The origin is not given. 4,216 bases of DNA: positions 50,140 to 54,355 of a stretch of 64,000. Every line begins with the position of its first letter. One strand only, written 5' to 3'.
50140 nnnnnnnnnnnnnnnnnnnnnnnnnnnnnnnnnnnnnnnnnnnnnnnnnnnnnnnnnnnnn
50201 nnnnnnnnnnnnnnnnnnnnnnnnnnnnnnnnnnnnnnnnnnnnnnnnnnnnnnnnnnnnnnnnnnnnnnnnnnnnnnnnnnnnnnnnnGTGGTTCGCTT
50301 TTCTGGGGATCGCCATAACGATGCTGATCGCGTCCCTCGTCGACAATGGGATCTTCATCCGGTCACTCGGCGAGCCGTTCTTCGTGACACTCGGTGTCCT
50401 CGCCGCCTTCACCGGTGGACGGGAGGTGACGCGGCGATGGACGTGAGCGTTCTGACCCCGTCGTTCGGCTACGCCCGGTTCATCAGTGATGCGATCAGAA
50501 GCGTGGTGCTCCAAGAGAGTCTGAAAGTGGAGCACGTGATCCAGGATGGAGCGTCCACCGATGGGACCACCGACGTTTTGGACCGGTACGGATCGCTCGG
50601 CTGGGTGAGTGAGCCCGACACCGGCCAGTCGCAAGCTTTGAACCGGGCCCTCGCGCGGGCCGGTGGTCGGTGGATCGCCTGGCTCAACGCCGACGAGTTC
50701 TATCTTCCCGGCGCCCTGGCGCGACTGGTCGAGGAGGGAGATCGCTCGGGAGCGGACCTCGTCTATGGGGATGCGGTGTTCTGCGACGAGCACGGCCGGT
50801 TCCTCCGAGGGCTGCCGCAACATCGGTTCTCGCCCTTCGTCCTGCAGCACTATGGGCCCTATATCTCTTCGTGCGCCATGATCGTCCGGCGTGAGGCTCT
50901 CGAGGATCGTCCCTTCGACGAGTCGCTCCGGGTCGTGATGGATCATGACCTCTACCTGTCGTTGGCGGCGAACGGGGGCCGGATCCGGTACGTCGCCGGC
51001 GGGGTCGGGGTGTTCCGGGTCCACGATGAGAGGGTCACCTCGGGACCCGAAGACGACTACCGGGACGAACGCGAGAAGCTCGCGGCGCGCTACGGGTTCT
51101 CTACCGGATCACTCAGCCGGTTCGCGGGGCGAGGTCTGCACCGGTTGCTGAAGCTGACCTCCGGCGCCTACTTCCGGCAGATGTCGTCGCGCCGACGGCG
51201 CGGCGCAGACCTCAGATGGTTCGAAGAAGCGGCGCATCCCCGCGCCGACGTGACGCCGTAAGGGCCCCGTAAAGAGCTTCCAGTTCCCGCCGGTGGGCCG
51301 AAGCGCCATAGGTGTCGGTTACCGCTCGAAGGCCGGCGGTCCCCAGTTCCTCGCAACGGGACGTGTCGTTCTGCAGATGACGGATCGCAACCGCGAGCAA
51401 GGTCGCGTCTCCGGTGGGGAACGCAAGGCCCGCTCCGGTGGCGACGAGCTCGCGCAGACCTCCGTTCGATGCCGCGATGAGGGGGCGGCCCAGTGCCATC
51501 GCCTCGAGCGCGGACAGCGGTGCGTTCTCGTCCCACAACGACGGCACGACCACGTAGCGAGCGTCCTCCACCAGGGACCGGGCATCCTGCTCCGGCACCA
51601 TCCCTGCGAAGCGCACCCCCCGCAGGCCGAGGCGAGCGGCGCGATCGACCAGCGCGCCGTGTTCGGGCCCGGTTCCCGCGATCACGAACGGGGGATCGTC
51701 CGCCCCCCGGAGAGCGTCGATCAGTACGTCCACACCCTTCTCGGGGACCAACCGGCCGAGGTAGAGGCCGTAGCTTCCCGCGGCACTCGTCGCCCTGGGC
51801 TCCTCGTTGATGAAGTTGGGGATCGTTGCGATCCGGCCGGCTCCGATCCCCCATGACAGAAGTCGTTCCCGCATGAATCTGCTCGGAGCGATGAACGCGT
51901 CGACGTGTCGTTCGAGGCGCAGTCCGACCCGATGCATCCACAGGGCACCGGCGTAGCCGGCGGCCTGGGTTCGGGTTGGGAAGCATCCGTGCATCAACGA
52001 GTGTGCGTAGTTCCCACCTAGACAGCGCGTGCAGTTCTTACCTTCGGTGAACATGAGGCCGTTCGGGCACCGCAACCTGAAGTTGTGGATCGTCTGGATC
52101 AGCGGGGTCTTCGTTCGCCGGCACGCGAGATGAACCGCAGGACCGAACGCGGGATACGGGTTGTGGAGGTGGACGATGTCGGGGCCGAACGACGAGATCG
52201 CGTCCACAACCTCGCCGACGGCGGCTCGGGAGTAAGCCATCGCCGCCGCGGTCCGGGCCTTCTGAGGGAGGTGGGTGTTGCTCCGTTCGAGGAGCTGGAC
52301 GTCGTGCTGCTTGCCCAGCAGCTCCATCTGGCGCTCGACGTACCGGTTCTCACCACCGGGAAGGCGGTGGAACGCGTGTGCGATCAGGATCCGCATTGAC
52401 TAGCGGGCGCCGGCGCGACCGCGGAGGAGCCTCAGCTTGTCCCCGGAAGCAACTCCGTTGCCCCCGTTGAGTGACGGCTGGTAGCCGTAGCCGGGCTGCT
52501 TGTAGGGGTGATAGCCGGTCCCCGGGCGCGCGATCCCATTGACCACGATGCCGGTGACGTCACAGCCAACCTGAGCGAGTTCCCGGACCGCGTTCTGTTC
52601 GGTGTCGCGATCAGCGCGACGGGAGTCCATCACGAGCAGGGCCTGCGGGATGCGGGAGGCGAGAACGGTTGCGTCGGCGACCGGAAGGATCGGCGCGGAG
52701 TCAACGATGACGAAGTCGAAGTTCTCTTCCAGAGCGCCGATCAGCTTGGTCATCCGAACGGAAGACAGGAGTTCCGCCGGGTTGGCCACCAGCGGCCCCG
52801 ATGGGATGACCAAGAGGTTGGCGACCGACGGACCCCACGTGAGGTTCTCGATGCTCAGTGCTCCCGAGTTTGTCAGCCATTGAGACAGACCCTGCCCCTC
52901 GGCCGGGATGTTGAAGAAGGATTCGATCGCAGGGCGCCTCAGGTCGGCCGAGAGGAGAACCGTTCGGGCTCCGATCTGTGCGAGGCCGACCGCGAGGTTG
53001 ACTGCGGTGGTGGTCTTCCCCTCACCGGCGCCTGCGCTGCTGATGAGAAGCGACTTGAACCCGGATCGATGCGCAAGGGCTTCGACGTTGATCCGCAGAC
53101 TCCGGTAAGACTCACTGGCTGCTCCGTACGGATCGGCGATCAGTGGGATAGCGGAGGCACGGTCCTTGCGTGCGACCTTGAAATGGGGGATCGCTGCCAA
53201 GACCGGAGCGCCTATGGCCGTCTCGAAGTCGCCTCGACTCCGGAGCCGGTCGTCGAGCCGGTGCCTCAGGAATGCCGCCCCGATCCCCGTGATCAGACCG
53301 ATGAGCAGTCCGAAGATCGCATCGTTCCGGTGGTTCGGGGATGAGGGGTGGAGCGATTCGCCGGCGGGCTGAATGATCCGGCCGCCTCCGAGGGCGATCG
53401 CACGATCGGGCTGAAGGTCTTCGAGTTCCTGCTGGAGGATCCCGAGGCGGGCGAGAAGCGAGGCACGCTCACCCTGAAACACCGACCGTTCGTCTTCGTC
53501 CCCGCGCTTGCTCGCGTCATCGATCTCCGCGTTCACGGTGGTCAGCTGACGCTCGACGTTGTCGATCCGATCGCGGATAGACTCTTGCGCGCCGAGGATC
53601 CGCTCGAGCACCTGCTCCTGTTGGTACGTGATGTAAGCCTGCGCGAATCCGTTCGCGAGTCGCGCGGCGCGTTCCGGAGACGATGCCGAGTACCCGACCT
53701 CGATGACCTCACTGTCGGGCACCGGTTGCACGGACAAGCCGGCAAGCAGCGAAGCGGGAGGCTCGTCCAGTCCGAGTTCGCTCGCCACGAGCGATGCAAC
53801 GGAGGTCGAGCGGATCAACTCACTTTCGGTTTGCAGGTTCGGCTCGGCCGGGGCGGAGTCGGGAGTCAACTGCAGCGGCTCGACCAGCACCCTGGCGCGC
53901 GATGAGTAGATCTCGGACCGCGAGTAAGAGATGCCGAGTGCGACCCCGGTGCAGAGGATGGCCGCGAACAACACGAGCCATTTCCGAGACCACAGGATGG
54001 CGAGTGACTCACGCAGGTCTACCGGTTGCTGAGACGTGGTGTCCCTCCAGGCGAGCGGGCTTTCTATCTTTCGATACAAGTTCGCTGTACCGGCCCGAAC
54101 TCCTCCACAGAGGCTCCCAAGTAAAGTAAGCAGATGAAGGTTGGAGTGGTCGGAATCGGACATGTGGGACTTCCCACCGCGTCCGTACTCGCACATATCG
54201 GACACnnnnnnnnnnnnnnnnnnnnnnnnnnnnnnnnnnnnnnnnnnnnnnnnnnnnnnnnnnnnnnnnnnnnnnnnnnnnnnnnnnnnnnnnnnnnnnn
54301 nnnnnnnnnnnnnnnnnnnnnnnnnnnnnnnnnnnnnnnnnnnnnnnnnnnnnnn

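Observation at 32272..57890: About 25-kb glycan locus mixing ABC-transporter-dependent, wall-teichoic-acid-like and Wzy/BY-kinase-type components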

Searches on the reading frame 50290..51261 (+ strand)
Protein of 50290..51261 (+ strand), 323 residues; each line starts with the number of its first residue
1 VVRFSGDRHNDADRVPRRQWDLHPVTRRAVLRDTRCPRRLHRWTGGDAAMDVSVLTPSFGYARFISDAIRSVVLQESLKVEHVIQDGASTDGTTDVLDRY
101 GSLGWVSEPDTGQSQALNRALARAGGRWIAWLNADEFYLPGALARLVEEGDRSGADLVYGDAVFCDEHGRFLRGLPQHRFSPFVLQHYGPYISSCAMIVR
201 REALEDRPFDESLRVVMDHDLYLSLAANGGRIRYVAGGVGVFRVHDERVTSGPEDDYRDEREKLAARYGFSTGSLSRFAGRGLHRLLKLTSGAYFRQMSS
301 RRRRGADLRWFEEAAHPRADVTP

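Call 7: search_protein_families(library=pfam, proteins=[window:50290-51261:+], max_evalue=0.01)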
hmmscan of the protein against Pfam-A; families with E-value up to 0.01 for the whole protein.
window:50290-51261:+ (323 aa): 2 families
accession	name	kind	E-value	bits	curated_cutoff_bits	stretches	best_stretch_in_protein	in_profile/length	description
PF00535.33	Glycos_transf_2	-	1.6e-20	74.1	23.3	1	53-206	1-166/168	Glycosyl transferase family 2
PF13704.12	Glyco_tranf_2_4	-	0.0031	18.4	27.5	1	82-138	22-84/98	Glycosyl transferase family 2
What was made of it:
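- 50437..51261 (+): GT2c. Its start overlaps the WzyC stop. PF00535 (call 7).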

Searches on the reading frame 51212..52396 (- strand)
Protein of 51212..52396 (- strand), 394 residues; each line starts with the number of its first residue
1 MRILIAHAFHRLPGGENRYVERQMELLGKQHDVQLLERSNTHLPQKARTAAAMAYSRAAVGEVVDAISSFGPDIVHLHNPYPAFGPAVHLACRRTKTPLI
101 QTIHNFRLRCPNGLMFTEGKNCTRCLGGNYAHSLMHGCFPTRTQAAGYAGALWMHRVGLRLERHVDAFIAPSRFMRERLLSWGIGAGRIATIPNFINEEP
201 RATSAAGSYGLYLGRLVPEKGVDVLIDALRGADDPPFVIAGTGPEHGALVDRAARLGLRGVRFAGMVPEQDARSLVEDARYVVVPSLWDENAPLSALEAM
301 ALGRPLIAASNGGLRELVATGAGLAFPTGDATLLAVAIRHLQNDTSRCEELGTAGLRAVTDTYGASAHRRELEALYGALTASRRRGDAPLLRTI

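Call 7: search_protein_families(library=pfam, proteins=[window:51212-52396:-], max_evalue=0.01)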
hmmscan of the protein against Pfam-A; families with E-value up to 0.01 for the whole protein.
window:51212-52396:- (394 aa): 7 families
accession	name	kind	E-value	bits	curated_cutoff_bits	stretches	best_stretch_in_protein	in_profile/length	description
PF00534.26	Glycos_transf_1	-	2e-26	93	26.4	1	211-355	19-169/172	Glycosyl transferases group 1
PF13692.12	Glyco_trans_1_4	-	2.8e-25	89.7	27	1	211-344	5-142/142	Glycosyl transferases group 1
PF13439.12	Glyco_transf_4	-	6.2e-20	72.3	28.5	1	14-199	2-169/170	Glycosyltransferase Family 4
PF13579.12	Glyco_trans_4_4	-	6.7e-15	56.2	29.7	1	15-194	2-157/158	Glycosyl transferase 4-like domain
PF20706.3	GT4-conflict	-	2.9e-05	23.7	26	1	197-372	185-368/385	Family 4 Glycosyltransferase in conflict systems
PF13524.12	Glyco_trans_1_2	-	3.3e-05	24.3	25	1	225-364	5-134/144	Glycosyl transferase-like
PF08323.17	Glyco_transf_5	-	0.0016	18.6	22.7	1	48-108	106-170/239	Starch synthase catalytic domain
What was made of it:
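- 51212..52396 (-): GT4d, part of the conserved set. Pfam GT4 (call 7).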

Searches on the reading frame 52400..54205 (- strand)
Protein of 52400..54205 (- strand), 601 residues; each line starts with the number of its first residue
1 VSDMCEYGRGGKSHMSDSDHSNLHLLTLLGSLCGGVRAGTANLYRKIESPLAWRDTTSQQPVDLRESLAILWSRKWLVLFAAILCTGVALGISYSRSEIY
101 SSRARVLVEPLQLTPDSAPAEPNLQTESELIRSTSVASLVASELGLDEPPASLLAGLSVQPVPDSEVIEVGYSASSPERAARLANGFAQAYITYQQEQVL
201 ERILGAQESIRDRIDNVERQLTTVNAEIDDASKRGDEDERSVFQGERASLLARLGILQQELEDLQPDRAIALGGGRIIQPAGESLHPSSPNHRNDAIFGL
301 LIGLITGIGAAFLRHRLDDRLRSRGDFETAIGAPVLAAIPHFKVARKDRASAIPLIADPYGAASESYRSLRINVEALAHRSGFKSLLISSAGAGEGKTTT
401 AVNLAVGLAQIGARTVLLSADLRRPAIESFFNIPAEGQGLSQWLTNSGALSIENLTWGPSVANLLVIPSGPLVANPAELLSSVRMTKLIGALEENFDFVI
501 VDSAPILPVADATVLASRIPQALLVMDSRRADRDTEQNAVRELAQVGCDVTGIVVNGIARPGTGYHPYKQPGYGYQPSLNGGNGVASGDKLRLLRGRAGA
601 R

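Call 7: search_protein_families(library=pfam, proteins=[window:52400-54205:-], max_evalue=0.01)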
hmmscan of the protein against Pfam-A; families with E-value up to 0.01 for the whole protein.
window:52400-54205:- (601 aa): 9 families
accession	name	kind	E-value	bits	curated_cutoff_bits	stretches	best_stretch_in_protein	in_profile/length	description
PF02706.20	Wzz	-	7.7e-12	45.8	25.5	1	62-144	3-91/91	Chain length determinant protein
PF13614.12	AAA_31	-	3.5e-09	37.3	27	1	390-515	8-137/177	AAA domain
PF10609.15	ParA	-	3.9e-06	26.9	27.1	1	386-556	6-173/246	NUBPL iron-transfer P-loop NTPase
PF01656.29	CbiA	-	6.7e-05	23.3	25.4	1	388-430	3-45/125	CobQ/CobB/MinD/ParA nucleotide binding domain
PF02374.21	ArsA_ATPase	-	0.00025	20.8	24.3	0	393-421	10-38/305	Anion-transporting ATPase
PF09140.17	MipZ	-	0.00035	20.4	20.7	1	393-503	10-107/262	ATPase MipZ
PF01268.25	FTHFS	-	0.0017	17.1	27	1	388-442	62-115/556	Formate--tetrahydrofolate ligase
PF13807.11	GNVR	-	0.0025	18.1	27.7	1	261-315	27-81/82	G-rich domain on putative tyrosine kinase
PF00448.28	SRP54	-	0.0093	16.1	22.7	0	393-426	10-43/196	SRP54-type protein, GTPase domain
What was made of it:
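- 52400..54079 (-): Fused PCP-2-type co-polymerase and BY-kinase. The start is uncertain: TTG at 54079 or ATG at 54163. Wzz, GNVR and AAA_31 domains (call 7).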

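Call 16: search_protein_families(library=ncbifam, proteins=[window:52400-54205:-], max_evalue=0.001)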
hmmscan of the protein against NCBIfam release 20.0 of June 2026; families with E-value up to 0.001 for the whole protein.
window:52400-54205:- (601 aa): 17 families
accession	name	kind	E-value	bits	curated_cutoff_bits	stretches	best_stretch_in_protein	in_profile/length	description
TIGR01007.1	eps_fam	subfamily_domain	2.1e-44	151.5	108.05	1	365-568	1-200/204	polysaccharide biosynthesis tyrosine autokinase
TIGR01005.1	eps_transp_fam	subfamily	4.7e-37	127.6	411.7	2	269-557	407-717/754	exopolysaccharide transport protein family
NF007350.0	PRK09841.1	equivalog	4.2e-33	114.4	1248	1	258-576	393-721/726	tyrosine-protein kinase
TIGR03018.1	pepcterm_TyrKin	hypoth_equivalog_domain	2.1e-32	112.1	230.65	1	362-556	10-207/207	XrtA-associated tyrosine autokinase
NF008568.0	PRK11519.1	equivalog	1.2e-30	106.3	1068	1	262-576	394-716/720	tyrosine-protein kinase Wzc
TIGR03029.1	EpsG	equivalog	1.4e-30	106.4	313.8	1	358-556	78-273/274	chain length determinant protein tyrosine kinase EpsG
TIGR03007.1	pepcterm_ChnLen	equivalog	4.8e-21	74.5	278.85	1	276-348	397-469/498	XrtA system polysaccharide chain length determinant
TIGR03017.1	EpsF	equivalog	2.1e-20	72.9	422.75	2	153-195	119-161/444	chain length determinant protein EpsF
TIGR01006.1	polys_exp_MPA1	subfamily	2.1e-18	66.6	296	2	59-189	4-142/226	CspC family polysaccharide chain length determinant protein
TIGR01969.1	minD_arch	subfamily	1e-11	44.5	201.75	1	387-560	4-172/251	cell division ATPase MinD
TIGR01968.1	minD_bact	equivalog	2.7e-07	30.2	212.9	1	386-422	4-40/261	septum site-determining protein MinD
NF008669.0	PRK11670.1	equivalog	8.3e-06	24.9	348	1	381-430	104-154/369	iron-sulfur cluster carrier protein ApbC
NF041136.1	MrpORP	equivalog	1.1e-05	24.9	450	1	385-438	7-60/365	iron-sulfur cluster carrier protein MrpORP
NF041546.1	ParA_partition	equivalog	2.4e-05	24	180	0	394-422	10-38/203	ParA family partition ATPase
TIGR00345.1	GET3_arsA_TRC40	subfamily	4.2e-05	23.2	135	0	394-421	7-34/299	TRC40/GET3/ArsA family transport-energizing ATPase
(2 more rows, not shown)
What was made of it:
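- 52400..54079 (-): TIGR01007 scores 151.5 bits, above its 108-bit cut-off (call 16).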

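Call 21: find_homologous_proteins(query=window:52400-54100:-, max_evalue=1e-20)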
Query window:52400-54100:- (566 aa): 2657 proteins with E <= 1e-20 among 8000 candidates; the best 120 are listed.
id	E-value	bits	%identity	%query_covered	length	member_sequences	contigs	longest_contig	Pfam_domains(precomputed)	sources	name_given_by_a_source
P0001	0.0e+0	1220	100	100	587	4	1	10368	PF02706.21,PF10609.16,PF13614.13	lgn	-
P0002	1.8e-297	1005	89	93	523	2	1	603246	PF10609.16,PF01656.30,PF13614.13,PF09140.18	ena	-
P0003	2.9e-129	450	47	93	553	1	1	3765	PF02706.21,PF10609.16,PF01656.30,PF13614.13,PF13807.12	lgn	-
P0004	3.2e-126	440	44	95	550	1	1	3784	PF02706.21,PF10609.16,PF01656.30,PF13614.13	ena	-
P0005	8.6e-125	435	44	93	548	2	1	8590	PF02706.21,PF10609.16,PF01656.30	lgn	-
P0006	7.7e-124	432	42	95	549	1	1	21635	PF02706.21,PF10609.16,PF01656.30,PF13614.13,PF09140.18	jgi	jgi:succinoglycan biosynthesis transport protein ExoP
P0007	9.2e-123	429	43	95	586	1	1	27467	PF02706.21,PF10609.16,PF01656.30,PF13614.13,PF09140.18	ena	-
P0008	8.6e-122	426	41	94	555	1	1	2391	PF02706.21,PF10609.16,PF01656.30,PF13614.13,PF09140.18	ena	-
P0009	1.7e-121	425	41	96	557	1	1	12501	PF02706.21,PF01656.30,PF13614.13,PF13807.12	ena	-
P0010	7.3e-121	422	42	92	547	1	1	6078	PF02706.21,PF01656.30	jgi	jgi:succinoglycan biosynthesis transport protein ExoP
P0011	1.3e-120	422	42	94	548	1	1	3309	PF02706.21,PF01656.30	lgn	-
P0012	1.3e-119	418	43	89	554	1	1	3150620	PF02706.21,PF01656.30,PF13614.13,PF13807.12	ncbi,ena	-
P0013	2.6e-119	417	42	89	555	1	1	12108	PF02706.21,PF01656.30,PF13614.13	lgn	-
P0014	1.7e-118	415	43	89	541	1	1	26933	PF02706.21,PF01656.30,PF13614.13,PF09140.18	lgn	-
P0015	3.1e-118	414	43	93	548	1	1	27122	PF02706.21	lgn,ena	-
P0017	1.9e-117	411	44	90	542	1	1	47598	PF02706.21,PF10609.16,PF01656.30,PF13614.13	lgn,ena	-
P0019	2.4e-116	408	42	91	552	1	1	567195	PF02706.21,PF10609.16,PF01656.30,PF09140.18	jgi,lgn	jgi:capsular exopolysaccharide synthesis family protein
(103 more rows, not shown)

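Call 22: find_encoding_contigs(protein=P0012, flank=10000, max_places=1)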
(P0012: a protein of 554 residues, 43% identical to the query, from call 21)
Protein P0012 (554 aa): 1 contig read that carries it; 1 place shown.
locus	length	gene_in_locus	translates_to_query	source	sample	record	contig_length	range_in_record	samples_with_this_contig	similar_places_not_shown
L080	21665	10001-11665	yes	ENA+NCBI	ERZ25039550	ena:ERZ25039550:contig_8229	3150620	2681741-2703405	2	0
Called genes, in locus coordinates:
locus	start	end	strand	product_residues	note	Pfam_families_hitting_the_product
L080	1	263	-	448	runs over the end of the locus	PF01943:Polysacc_synt, PF13440:Polysacc_synt_3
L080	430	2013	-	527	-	PF00733:Asn_synthase (weak)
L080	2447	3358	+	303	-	PF13641:Glyco_tranf_2_3, PF00535:Glycos_transf_2, PF10111:Glyco_tranf_2_2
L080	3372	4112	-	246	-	PF13489:Methyltransf_23, PF08241:Methyltransf_11, PF08242:Methyltransf_12 (weak), PF13649:Methyltransf_25 (faint), PF13847:Methyltransf_31 (faint)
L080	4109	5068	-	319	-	PF00535:Glycos_transf_2, PF10111:Glyco_tranf_2_2 (weak), PF13641:Glyco_tranf_2_3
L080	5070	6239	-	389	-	PF13439:Glyco_transf_4, PF13579:Glyco_trans_4_4 (weak), PF20706:GT4-conflict, PF00534:Glycos_transf_1, PF13692:Glyco_trans_1_4, PF13524:Glyco_trans_1_2 (weak)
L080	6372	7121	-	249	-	-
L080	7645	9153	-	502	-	PF13727:CoA_binding_3, PF02397:Bac_transf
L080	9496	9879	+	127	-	-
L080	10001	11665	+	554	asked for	PF02706:Wzz, PF13807:GNVR (weak), PF01656:CbiA (weak), PF13614:AAA_31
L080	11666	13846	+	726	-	PF13196:DUF4012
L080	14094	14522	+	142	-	PF01451:LMWPc (weak)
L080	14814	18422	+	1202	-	PF00082:Peptidase_S8, PF03160:Calx-beta, PF26549:Tricorn_N, PF26550:Tricorn_2nd (weak), PF07676:PD40 (weak), PF26549:Tricorn_N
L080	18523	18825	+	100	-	-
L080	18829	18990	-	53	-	PF00471:Ribosomal_L33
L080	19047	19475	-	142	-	-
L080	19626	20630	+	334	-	PF07705:CARDB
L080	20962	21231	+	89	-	-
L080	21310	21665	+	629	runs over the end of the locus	PF02412:TSP_3, PF00930:DPPIV_N (faint), PF07676:PD40 (faint), PF26549:Tricorn_N, PF26550:Tricorn_2nd, PF23381:Beta-prop_IFT122_1st (weak), PF25174:Beta-prop_THOC3, PF26549:Tricorn_N (weak), +2 more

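Call 23: find_encoding_contigs(protein=P0017, flank=10000, max_places=1)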
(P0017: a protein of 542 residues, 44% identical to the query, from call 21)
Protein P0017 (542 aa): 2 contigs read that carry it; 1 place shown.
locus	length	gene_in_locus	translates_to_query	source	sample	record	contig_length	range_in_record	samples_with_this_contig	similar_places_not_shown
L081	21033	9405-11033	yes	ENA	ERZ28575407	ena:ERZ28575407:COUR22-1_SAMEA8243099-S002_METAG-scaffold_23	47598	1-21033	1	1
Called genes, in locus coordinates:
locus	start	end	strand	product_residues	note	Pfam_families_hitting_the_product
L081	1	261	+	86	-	?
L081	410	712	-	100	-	-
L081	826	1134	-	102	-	-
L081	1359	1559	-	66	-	-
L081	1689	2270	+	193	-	-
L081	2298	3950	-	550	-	PF00890:FAD_binding_2 (faint), PF01266:DAO (weak), PF07992:Pyr_redox_2 (faint), PF05199:GMC_oxred_C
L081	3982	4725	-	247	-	PF00248:Aldo_ket_red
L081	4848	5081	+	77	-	-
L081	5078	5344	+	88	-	-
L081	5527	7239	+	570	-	PF13196:DUF4012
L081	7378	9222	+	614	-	-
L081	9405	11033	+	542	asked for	PF02706:Wzz, PF01656:CbiA, PF10609:ParA (weak), PF13614:AAA_31 (weak)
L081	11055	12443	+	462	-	PF04932:Wzy_C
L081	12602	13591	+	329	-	PF13439:Glyco_transf_4, PF13579:Glyco_trans_4_4, PF20706:GT4-conflict, PF00534:Glycos_transf_1, PF13692:Glyco_trans_1_4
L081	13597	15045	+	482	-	PF01943:Polysacc_synt, PF13440:Polysacc_synt_3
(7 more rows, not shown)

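Call 24: find_encoding_contigs(protein=P0019, flank=10000, max_places=1)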
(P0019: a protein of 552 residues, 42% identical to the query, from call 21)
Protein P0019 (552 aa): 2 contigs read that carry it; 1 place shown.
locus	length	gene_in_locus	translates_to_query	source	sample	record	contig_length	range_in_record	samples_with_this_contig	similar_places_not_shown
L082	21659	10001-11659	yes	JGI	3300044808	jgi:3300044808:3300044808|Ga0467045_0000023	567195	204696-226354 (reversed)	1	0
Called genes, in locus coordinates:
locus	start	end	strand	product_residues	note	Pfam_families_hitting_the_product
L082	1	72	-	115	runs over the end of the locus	PF00072:Response_reg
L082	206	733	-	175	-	PF00188:CAP (weak)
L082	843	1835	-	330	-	-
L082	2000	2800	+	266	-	-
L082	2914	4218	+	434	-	PF03446:NAD_binding_2, PF03721:UDPG_MGDP_dh_N, PF03807:F420_oxidored (faint), PF00984:UDPG_MGDP_dh, PF03720:UDPG_MGDP_dh_C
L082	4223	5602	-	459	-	-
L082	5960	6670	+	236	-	-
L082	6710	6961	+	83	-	PF05402:PqqD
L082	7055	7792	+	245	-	PF27840:ScmC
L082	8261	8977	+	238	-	-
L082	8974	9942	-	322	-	PF14907:NTP_transf_5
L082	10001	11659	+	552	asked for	PF02706:Wzz, PF10609:ParA (faint), PF01656:CbiA (weak), PF09140:MipZ (faint)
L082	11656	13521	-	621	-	PF13727:CoA_binding_3, PF00106:adh_short (weak), PF01073:3Beta_HSD, PF01370:Epimerase, PF02719:Polysacc_synt_2, PF04321:RmlD_sub_bind, PF08659:KR (weak), PF16363:GDP_Man_Dehyd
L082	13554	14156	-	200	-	PF02397:Bac_transf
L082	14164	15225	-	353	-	PF01041:DegT_DnrJ_EryC1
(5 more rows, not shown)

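Call 30: find_encoding_contigs(protein=P0002, flank=10000, max_places=2)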
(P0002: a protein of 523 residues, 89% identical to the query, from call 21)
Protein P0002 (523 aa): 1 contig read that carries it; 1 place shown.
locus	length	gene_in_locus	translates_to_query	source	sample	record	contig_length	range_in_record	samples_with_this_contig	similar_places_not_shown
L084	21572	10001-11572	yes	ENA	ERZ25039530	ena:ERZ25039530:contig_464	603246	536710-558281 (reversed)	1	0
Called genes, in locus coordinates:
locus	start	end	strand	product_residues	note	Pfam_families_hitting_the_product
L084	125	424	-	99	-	-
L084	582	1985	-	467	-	PF01266:DAO (faint), PF01494:FAD_binding_3, PF03486:HI0933_like (faint), PF07992:Pyr_redox_2 (faint), PF21274:Rng_hyd_C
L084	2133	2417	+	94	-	-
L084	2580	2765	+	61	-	-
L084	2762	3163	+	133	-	-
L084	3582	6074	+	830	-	PF13191:AAA_16 (faint), PF00196:GerE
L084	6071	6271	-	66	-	-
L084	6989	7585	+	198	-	PF00132:Hexapep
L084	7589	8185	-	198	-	PF01370:Epimerase, PF16363:GDP_Man_Dehyd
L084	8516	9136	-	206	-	PF00984:UDPG_MGDP_dh, PF03720:UDPG_MGDP_dh_C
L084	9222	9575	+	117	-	-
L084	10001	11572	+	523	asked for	PF01656:CbiA (faint), PF09140:MipZ (faint), PF10609:ParA (weak), PF13614:AAA_31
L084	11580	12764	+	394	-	PF13439:Glyco_transf_4, PF13579:Glyco_trans_4_4, PF20706:GT4-conflict (weak), PF00534:Glycos_transf_1, PF13692:Glyco_trans_1_4, PF13524:Glyco_trans_1_2 (weak)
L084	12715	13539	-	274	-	PF00535:Glycos_transf_2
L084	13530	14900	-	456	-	PF04932:Wzy_C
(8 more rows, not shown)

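Call 41: find_related_loci(query=A2, collection=metagenome_contigs, flank=10000)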
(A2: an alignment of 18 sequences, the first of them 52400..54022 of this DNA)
Query A2 (540 aa) in metagenome_contigs; peptide patterns used: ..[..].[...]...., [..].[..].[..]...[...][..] (x = any residue, [..] = any of these).
461 stretches matched a pattern; 172 encode a relative of the query (tblastn E <= 1e-3); the best 80 are kept; 80 distinct loci.
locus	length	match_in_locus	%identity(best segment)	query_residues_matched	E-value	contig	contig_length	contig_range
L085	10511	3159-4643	42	1-497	5e-117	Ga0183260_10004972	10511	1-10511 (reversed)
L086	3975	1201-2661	41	1-495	6e-116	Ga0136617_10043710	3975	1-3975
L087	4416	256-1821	41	1-515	3e-110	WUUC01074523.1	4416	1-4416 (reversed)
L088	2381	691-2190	42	1-497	2e-114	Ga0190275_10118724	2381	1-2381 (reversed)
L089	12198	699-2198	40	1-497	1e-108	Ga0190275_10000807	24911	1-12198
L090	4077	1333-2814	40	1-496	4e-108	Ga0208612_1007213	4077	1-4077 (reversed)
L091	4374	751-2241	41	3-497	7e-106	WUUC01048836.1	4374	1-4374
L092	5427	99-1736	40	2-540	5e-102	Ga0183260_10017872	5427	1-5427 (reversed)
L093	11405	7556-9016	40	1-497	1e-101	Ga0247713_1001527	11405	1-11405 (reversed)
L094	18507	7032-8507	38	2-495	7e-101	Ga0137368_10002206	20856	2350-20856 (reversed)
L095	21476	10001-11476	38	2-495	7e-101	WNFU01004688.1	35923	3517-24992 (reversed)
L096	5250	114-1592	38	2-497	3e-99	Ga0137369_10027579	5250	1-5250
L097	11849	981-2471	39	2-503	1e-98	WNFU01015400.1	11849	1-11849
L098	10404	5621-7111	39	2-503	9e-99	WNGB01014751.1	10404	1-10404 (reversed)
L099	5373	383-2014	36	2-539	9e-99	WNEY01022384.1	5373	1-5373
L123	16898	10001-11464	39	1-497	3e-85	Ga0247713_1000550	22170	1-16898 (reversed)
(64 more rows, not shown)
